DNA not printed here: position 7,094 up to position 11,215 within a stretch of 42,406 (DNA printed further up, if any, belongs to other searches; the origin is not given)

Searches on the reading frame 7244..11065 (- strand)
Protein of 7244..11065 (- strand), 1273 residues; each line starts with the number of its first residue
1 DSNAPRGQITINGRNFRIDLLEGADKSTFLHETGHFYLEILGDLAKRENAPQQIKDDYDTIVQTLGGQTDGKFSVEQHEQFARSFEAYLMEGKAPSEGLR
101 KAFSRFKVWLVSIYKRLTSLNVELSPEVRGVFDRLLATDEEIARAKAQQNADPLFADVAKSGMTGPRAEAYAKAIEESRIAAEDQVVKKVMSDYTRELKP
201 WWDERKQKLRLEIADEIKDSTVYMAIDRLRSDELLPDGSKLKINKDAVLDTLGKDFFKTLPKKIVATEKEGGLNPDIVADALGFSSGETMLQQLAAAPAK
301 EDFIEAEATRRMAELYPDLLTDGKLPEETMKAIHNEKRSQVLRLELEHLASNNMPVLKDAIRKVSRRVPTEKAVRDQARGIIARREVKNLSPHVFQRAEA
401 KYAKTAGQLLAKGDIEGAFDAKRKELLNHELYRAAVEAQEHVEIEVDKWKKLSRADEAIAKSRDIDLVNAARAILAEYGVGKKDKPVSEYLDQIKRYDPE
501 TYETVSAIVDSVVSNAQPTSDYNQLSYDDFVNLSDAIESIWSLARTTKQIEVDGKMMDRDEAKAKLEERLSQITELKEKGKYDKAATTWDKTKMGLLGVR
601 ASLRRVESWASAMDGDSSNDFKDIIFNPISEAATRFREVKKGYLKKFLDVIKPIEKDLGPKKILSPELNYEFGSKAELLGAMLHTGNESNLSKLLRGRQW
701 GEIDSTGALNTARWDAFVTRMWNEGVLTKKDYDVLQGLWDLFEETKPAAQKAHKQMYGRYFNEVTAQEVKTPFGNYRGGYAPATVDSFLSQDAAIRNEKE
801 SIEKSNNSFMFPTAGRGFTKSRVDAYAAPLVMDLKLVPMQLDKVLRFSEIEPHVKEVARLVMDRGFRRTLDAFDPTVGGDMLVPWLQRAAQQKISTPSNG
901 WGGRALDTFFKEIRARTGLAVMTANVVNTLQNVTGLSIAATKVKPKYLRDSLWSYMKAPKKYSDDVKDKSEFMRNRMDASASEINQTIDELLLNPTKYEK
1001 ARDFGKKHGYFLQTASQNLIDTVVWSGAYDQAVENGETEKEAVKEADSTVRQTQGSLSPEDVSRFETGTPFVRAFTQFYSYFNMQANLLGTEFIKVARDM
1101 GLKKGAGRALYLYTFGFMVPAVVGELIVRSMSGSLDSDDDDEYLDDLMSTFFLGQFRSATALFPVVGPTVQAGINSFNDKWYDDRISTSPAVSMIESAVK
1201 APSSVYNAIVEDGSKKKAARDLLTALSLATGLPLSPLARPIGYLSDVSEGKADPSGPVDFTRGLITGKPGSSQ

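Call 63: find_related_loci(query=window:7244-11065:-, collection=genome_contigs, flank=10000)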
Query window:7244-11065:- (1273 aa) in genome_contigs; peptide patterns used: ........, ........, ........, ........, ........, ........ (x = any residue, [..] = any of these).
23 stretches matched a pattern; 4 encode a relative of the query (tblastn E <= 1e-3); 4 distinct loci.
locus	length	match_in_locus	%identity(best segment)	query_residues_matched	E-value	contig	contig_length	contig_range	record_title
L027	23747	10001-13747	42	18-1268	0e+0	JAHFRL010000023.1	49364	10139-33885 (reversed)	MAG: Betaproteobacteria bacterium isolate nzgw573 NODE_65_length_49365_cov_20.189160, whole genome shotgun sequence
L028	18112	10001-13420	32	6-1140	1e-150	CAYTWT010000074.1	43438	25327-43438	MAG TPA_asm: uncultured Acidobacteriota bacterium isolate binchicken_co165_5 genome assembly, contig: k141_778050, whole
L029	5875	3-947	64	957-1270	4e-126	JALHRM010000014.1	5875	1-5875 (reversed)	MAG: Candidatus Saccharibacteria bacterium isolate maxbin.159 c_000000043965, whole genome shotgun sequence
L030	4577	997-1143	45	1147-1195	3e-9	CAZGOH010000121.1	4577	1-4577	MAG TPA_asm: uncultured Methyloversatilis sp. isolate binchicken_co209_130 genome assembly, contig: NODE_18037_length_45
